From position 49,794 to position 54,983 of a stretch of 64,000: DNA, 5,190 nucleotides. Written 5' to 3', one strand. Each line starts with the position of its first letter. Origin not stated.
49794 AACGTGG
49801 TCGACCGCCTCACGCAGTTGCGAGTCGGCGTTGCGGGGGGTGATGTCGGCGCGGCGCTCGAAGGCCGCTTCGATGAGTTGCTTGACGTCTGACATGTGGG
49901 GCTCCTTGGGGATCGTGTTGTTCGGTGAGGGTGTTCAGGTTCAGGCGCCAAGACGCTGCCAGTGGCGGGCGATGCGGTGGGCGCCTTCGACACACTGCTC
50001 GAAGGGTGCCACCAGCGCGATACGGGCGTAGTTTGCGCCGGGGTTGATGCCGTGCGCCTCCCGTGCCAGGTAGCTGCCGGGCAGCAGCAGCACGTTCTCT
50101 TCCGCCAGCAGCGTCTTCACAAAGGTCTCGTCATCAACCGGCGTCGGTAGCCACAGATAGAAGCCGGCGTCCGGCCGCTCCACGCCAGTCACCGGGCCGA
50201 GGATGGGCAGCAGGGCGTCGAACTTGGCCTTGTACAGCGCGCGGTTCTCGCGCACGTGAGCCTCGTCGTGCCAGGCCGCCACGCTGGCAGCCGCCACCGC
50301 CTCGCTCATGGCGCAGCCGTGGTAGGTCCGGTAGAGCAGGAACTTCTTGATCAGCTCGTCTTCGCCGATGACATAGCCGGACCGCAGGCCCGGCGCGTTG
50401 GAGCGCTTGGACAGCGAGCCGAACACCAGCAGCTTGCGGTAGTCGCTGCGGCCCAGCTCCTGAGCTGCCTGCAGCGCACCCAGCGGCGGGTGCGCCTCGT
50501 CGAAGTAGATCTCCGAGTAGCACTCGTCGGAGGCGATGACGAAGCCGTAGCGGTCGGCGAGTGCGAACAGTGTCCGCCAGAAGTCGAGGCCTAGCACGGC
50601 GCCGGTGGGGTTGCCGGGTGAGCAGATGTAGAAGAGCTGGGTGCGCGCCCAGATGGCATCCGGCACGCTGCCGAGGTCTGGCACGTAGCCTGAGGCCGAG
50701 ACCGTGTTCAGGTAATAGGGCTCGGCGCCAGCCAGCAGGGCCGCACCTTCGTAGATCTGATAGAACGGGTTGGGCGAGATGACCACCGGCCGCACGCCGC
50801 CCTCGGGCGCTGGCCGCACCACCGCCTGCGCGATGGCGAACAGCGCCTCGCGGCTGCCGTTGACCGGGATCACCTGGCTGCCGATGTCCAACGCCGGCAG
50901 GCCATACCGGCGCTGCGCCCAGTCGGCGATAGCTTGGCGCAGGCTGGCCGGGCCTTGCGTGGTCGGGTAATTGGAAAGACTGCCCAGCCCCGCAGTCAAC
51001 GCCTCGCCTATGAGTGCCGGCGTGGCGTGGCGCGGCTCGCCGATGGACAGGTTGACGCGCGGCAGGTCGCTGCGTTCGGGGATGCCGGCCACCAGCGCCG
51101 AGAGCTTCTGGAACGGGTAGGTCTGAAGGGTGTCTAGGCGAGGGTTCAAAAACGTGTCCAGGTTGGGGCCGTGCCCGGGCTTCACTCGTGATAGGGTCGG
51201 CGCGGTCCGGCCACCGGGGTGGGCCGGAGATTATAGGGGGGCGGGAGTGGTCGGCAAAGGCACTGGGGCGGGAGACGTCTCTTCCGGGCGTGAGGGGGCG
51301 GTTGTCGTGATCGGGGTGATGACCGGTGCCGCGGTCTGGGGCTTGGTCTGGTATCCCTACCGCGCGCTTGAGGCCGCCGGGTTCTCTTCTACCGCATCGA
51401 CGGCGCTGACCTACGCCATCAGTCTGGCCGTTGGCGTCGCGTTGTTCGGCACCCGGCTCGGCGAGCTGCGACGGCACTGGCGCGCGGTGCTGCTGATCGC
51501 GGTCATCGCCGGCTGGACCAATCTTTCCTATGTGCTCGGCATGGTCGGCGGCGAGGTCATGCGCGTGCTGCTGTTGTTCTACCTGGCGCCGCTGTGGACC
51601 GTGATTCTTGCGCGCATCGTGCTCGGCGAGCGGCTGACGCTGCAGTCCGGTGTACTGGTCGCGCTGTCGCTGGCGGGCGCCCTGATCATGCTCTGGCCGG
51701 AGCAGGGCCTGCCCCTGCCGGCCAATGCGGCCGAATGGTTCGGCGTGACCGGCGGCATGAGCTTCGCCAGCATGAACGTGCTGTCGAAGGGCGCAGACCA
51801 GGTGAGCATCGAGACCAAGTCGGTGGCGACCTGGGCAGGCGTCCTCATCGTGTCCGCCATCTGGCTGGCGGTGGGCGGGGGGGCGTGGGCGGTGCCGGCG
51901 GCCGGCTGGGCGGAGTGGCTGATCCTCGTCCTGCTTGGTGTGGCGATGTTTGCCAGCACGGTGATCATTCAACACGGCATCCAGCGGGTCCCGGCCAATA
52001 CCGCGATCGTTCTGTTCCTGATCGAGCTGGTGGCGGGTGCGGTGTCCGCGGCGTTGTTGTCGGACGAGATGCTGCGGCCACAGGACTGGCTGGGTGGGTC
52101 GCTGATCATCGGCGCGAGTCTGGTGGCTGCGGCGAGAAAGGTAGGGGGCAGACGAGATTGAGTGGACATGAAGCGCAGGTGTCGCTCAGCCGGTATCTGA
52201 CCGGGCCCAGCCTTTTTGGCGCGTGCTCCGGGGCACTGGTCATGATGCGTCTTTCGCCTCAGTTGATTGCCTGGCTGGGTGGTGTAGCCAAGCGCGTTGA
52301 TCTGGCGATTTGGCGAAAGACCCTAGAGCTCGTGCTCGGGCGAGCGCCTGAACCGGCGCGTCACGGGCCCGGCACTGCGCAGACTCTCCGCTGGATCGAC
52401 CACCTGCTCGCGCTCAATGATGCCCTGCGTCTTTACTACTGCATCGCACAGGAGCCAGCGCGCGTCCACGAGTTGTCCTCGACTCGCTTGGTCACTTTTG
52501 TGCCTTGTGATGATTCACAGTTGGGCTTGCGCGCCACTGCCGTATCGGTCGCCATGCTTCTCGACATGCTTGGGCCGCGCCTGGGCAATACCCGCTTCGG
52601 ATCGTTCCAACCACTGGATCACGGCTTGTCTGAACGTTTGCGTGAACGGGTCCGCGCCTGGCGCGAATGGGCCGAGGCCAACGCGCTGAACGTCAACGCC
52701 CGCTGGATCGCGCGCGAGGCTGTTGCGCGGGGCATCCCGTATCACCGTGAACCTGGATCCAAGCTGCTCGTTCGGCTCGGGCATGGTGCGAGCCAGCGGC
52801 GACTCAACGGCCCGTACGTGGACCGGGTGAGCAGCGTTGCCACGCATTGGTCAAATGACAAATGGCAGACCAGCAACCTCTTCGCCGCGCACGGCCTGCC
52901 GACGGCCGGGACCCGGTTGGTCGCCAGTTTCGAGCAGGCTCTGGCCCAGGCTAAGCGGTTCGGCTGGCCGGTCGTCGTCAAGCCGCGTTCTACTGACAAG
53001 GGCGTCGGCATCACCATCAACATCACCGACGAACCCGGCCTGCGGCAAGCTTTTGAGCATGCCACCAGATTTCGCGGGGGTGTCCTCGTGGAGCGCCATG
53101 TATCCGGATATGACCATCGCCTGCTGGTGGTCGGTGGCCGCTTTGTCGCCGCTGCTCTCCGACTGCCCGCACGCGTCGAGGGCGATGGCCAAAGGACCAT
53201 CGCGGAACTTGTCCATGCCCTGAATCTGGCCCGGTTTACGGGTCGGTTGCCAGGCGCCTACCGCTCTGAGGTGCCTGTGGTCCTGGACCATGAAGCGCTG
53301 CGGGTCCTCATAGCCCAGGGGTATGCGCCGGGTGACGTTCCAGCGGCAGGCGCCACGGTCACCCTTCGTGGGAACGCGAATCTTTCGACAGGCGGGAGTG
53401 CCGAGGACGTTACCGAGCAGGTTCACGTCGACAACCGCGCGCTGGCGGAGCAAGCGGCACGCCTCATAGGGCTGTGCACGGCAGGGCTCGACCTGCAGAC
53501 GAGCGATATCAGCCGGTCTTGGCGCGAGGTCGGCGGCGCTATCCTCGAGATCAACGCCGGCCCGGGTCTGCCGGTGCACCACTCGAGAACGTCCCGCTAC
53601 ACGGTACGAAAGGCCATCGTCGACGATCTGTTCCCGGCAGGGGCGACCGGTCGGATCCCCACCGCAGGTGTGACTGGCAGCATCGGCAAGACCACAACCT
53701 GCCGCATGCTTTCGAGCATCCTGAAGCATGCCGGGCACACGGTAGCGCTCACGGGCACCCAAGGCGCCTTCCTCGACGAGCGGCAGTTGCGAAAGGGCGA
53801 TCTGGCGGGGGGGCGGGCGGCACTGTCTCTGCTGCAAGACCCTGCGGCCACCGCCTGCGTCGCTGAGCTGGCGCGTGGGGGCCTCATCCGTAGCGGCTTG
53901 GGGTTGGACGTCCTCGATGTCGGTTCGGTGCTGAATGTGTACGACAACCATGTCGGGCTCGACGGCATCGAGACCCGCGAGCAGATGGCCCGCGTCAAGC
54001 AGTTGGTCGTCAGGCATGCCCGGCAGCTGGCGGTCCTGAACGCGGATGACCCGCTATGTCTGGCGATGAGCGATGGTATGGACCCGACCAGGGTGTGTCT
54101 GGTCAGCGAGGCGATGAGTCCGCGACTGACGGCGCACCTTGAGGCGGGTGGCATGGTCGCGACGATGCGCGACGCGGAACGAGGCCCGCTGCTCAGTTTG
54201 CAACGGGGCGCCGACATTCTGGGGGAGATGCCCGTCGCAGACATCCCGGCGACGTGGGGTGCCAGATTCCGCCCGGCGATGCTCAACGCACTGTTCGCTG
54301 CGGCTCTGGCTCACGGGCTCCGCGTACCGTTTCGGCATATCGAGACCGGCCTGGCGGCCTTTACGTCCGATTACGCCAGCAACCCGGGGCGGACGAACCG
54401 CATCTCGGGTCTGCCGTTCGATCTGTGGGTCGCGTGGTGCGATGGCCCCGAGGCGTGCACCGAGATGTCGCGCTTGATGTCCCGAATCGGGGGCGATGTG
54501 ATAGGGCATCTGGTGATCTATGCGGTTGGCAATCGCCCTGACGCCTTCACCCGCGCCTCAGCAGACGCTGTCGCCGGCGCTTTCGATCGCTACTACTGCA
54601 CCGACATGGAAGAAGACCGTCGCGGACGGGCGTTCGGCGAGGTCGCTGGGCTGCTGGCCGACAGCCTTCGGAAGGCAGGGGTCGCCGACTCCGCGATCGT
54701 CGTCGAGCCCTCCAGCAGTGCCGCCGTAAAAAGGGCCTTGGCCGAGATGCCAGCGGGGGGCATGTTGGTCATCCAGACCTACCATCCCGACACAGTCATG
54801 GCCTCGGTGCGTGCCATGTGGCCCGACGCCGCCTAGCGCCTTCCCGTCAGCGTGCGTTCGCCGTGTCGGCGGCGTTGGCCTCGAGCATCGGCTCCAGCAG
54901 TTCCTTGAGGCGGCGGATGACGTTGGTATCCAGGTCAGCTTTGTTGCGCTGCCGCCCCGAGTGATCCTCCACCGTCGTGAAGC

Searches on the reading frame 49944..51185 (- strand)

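Call 13: search_protein_families(library=pfam, proteins=[window:49944-51185:-], max_evalue=0.001)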
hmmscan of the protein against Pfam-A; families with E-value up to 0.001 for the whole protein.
window:49944-51185:- (414 aa): 1 family
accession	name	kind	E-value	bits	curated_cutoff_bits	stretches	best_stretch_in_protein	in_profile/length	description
PF00155.27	Aminotran_1_2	-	1e-42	147.1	19.7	1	44-374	4-337/361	Aminotransferase class I and II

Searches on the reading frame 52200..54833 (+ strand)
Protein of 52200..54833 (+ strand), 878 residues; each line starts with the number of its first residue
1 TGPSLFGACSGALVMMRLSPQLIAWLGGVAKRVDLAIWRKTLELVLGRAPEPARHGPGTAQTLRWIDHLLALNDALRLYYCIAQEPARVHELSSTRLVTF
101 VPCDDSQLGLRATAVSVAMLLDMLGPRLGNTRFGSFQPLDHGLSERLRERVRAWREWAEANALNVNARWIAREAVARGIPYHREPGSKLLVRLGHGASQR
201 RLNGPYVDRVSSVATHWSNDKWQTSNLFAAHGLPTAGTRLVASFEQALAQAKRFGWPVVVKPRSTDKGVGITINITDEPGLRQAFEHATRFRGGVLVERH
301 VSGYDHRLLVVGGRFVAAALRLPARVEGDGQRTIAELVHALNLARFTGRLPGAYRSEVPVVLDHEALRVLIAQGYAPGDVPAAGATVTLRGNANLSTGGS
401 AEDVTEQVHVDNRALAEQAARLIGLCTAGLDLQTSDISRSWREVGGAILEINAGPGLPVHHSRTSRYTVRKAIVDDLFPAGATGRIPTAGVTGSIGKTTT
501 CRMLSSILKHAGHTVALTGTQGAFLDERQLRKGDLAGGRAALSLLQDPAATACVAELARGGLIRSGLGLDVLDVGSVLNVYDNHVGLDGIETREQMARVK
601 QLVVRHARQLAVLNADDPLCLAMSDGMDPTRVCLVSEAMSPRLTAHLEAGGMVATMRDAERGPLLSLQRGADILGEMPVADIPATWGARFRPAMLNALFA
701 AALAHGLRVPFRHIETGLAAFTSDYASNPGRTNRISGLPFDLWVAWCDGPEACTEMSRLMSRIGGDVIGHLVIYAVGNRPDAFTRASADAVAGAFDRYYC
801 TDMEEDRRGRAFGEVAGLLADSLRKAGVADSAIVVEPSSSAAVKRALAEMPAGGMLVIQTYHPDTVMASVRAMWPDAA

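Call 7: search_protein_families(library=pfam, proteins=[window:52200-54833:+], max_evalue=0.01)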
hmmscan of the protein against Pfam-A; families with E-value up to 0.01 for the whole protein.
window:52200-54833:+ (878 aa): 6 families
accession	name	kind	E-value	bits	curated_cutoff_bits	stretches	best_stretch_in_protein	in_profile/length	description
PF08245.18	Mur_ligase_M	-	3.6e-14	53.6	24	1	491-621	1-129/200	Mur ligase middle domain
PF08443.16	RimK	-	3.6e-09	36.9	21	1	219-321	2-105/188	RimK-like ATP-grasp domain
PF13549.11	ATP-grasp_5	-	1.2e-06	28.5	27.6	1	221-287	12-83/221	ATP-grasp domain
PF07478.18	Dala_Dala_lig_C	-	3.7e-05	23.8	24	1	249-312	30-92/204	D-ala D-ala ligase C-terminus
PF02786.22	CPSase_L_D2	-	0.0002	21.4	19.8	1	220-306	1-94/211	Carbamoyl-phosphate synthase L chain, ATP binding domain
PF02222.28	ATP-grasp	-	0.0045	17.1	27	1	227-311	2-85/179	ATP-grasp domain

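Call 8: search_protein_families(library=ncbifam, proteins=[window:52200-54833:+], max_evalue=0.01)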
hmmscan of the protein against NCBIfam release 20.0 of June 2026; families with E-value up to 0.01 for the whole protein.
window:52200-54833:+ (878 aa): 40 families (the best 25 are shown)
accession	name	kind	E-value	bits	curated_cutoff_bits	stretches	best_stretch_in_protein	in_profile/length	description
NF010623.0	PRK14016.1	subfamily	3.8e-174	581.2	877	1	147-872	142-862/871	cyanophycin synthetase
TIGR02068.2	cya_phycin_syn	equivalog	1.2e-172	576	850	1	146-871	140-859/862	cyanophycin synthetase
TIGR03103.1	trio_acet_GNAT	equivalog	1.2e-49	169.4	569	1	159-480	236-543/547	N-acetylglutaminylglutamine synthetase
NF002688.0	PRK02471.1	equivalog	4.7e-38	131.1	425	1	163-479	431-753/756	bifunctional glutamate--cysteine ligase GshA/glutathione synthetase GshB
TIGR01435.1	glu_cys_lig_rel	equivalog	8.8e-22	77.1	656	1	219-460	468-700/719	bifunctional glutamate--cysteine ligase/glutathione synthetase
TIGR00768.1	rimK_fam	subfamily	3.8e-14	52.7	143.4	1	211-321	78-193/276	RimK family alpha-L-glutamate ligase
NF002378.0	PRK01372.1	subfamily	3.6e-11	42.3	243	1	214-316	94-194/305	D-alanine--D-alanine ligase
NF008896.0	PRK11929.1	equivalog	5.5e-11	41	1023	1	486-723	604-820/965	bifunctional UDP-N-acetylmuramoyl-L-alanyl-D-glutamate--2,6-diaminopimelate ligase MurE/UDP-N-acetylmuramoyl-tripeptide--D-alanyl-D-alanine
NF040720.1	MptN_Meth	equivalog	6.9e-11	41.8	350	1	218-322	99-206/291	tetrahydromethanopterin:alpha-L-glutamate ligase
NF001126.0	PRK00139.1-4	equivalog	3.9e-10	38.9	373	1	471-627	89-249/486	UDP-N-acetylmuramoyl-L-alanyl-D-glutamate--2,6-diaminopimelate ligase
TIGR01143.1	murF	subfamily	1.3e-09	37.5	288.6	1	487-722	75-283/418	UDP-N-acetylmuramoyl-tripeptide--D-alanyl-D-alanine ligase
TIGR02144.1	LysX_arch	equivalog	1.6e-09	37.2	275.6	1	216-322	83-194/281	lysine biosynthesis protein LysX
TIGR01205.1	D_ala_D_alaTIGR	subfamily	1.7e-08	33.8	245.65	1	212-312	98-202/318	D-alanine--D-alanine ligase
TIGR01085.1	murE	subfamily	4e-08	32.6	257.3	1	485-795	84-385/472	UDP-N-acetylmuramyl-tripeptide synthetase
NF001124.0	PRK00139.1-2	equivalog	4e-07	29.1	476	1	488-786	111-395/500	UDP-N-acetylmuramoyl-L-alanyl-D-glutamate--2,6-diaminopimelate ligase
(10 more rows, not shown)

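Call 49: find_homologous_proteins(query=window:52200-54833:+, max_evalue=1e-20)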
Query window:52200-54833:+ (878 aa): 1495 proteins with E <= 1e-20 among 8000 candidates; the best 120 are listed.
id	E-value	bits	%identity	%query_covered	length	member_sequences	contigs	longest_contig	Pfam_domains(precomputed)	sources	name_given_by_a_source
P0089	0.0e+0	1969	100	100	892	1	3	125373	PF13549.12,PF08245.19,PF08443.17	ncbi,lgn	-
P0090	0.0e+0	1189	63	100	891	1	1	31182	PF08245.19,PF08443.17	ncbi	-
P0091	0.0e+0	1186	62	100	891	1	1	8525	PF13549.12,PF02875.27,PF02786.23,PF08245.19,PF08443.17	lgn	-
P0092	0.0e+0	1164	61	100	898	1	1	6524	PF13549.12,PF02875.27,PF08245.19,PF08443.17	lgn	-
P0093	0.0e+0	1116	60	100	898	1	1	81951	PF08245.19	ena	-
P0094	0.0e+0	1093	58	100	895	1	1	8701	PF08245.19,PF08443.17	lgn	-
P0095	0.0e+0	1090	56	100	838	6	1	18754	PF13549.12,PF08245.19,PF08443.17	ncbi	-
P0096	9.6e-270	916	61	80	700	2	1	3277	PF13549.12,PF08245.19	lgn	-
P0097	1.7e-239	815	50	99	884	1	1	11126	PF13549.12,PF08245.19,PF08443.17,PF07478.19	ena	-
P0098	7.6e-233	793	52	90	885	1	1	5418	PF08245.19,PF08443.17,PF07478.19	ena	-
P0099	2.4e-232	792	49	99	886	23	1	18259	PF13549.12,PF08245.19,PF08443.17,PF07478.19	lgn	-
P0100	3.2e-224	765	47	99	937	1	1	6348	PF13549.12,PF02786.23,PF08245.19,PF08443.17,PF07478.19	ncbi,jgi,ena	jgi:cyanophycin synthetase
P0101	8.9e-206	704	48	93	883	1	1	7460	PF13549.12,PF02786.23,PF08245.19,PF08443.17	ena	-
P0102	3.6e-189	649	47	93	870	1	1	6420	PF13549.12,PF02875.27,PF02786.23,PF08245.19,PF02222.28,PF08443.17,PF01071.25,PF07478.19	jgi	jgi:cyanophycin synthetase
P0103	4.0e-188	646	47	90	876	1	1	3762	PF02875.27,PF08245.19,PF02222.28,PF08443.17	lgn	-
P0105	2.0e-186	640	41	99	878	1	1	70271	PF13549.12,PF02875.27,PF08245.19,PF08443.17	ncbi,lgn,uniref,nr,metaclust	ncbi:Mur ligase family protein [Caenimonas sp. SL110]|uniref:Mur ligase family protein n=1 Tax=Caeni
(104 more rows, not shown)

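Call 50: find_encoding_contigs(protein=P0089, flank=10000, max_places=3)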
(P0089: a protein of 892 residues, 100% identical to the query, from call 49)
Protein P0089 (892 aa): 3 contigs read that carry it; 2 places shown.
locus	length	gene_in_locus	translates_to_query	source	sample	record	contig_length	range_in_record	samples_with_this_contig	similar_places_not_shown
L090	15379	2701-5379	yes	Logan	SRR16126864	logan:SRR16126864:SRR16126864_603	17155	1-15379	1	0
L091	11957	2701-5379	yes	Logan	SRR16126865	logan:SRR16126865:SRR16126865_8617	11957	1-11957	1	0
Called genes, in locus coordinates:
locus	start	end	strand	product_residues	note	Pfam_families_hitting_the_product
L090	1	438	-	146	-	?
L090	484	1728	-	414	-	PF00155:Aminotran_1_2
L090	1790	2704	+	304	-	PF00892:EamA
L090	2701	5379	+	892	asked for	PF08443:RimK (faint), PF13549:ATP-grasp_5 (weak), PF08245:Mur_ligase_M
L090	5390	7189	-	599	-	PF13549:ATP-grasp_5 (weak), PF08443:RimK (faint)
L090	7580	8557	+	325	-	-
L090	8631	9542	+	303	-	PF01370:Epimerase, PF04321:RmlD_sub_bind (weak), PF07993:NAD_binding_4 (faint), PF13460:NAD_binding_10, PF16363:GDP_Man_Dehyd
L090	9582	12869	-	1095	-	PF00501:AMP-binding, PF13193:AMP-binding_C, PF02786:CPSase_L_D2, PF07478:Dala_Dala_lig_C (weak), PF08443:RimK (faint)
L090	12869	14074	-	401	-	PF00534:Glycos_transf_1, PF13692:Glyco_trans_1_4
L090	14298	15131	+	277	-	-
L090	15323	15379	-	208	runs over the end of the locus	PF03567:Sulfotransfer_2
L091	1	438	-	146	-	?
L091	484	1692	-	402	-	PF00155:Aminotran_1_2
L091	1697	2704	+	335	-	PF00892:EamA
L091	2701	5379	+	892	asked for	PF08443:RimK (faint), PF13549:ATP-grasp_5 (weak), PF08245:Mur_ligase_M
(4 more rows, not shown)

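Call 52: find_encoding_contigs(protein=P0090, flank=10000, max_places=1)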
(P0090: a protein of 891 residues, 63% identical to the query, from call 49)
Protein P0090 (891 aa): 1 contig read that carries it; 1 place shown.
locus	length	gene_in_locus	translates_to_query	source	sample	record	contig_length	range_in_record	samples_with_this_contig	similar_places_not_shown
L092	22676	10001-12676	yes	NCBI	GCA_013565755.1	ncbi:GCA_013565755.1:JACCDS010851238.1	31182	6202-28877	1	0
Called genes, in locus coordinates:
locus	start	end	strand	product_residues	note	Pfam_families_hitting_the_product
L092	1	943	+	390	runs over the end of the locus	PF09557:DUF2382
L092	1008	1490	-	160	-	PF08982:AtaL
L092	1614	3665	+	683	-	PF00580:UvrD-helicase, PF13245:AAA_19, PF13361:UvrD_C, PF13538:UvrD_C_2 (faint)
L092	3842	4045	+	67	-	PF04102:SlyX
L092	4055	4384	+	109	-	PF10052:DUF2288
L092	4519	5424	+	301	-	PF04381:RdgC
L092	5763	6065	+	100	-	PF05957:DUF883, PF19029:DUF883_C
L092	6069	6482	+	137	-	PF07332:Phage_holin_3_6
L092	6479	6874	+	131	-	-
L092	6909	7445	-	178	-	PF00034:Cytochrom_C, PF13442:Cytochrome_CBB3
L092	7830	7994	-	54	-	-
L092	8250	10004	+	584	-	PF02222:ATP-grasp (weak), PF02786:CPSase_L_D2 (weak), PF07478:Dala_Dala_lig_C (faint), PF08443:RimK (faint)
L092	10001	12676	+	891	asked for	PF08443:RimK (weak), PF08245:Mur_ligase_M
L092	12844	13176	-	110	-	PF28289:BV97_02767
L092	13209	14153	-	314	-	-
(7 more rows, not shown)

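Call 53: find_encoding_contigs(protein=P0105, flank=10000, max_places=1)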
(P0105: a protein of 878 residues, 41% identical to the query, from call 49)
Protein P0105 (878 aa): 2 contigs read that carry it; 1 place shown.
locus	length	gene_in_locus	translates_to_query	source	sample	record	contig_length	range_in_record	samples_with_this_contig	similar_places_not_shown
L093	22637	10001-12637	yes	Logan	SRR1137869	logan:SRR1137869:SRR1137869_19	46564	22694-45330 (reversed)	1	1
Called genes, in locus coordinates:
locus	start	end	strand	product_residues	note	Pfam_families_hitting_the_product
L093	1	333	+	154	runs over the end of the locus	PF01575:MaoC_dehydratas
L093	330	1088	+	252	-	PF00106:adh_short, PF08659:KR, PF13561:adh_short_C2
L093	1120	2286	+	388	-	PF02515:CoA_transf_3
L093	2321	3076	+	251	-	PF00378:ECH_1, PF16113:ECH_2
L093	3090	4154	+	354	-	PF02771:Acyl-CoA_dh_N, PF00441:Acyl-CoA_dh_1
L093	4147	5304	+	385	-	PF02771:Acyl-CoA_dh_N, PF02770:Acyl-CoA_dh_M, PF00441:Acyl-CoA_dh_1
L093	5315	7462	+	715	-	PF02629:CoA_binding, PF13380:CoA_binding_2, PF19045:Ligase_CoA_2 (faint), PF13607:Succ_CoA_lig, PF13549:ATP-grasp_5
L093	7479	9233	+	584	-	PF02776:TPP_enzyme_N, PF00205:TPP_enzyme_M, PF02775:TPP_enzyme_C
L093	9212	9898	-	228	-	PF07588:DUF1554 (faint)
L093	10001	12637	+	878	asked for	PF08443:RimK (weak), PF13549:ATP-grasp_5 (weak), PF08245:Mur_ligase_M, PF02875:Mur_ligase_C (faint)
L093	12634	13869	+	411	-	PF00083:Sugar_tr, PF07690:MFS_1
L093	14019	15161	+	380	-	PF25917:BSH_RND (weak), PF25973:BSH_CzcB, PF25954:Beta-barrel_RND_2, PF25989:YknX_C (weak)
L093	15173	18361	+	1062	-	PF00873:ACR_tran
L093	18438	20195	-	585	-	PF00270:DEAD, PF00271:Helicase_C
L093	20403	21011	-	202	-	PF00929:RNase_T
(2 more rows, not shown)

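Call 94: search_protein_families(library=ncbifam, proteins=[L090:14298-15128:+], max_evalue=0.1)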
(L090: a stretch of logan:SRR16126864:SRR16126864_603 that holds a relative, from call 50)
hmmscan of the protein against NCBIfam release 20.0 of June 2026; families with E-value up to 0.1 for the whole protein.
L090:14298-15128:+ (277 aa): 0 families

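Call 99: search_protein_families(library=pfam, proteins=[L090:14298-15128:+], max_evalue=0.001)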
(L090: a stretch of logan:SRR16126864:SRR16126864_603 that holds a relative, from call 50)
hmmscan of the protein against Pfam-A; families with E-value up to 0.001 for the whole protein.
L090:14298-15128:+ (277 aa): 0 families
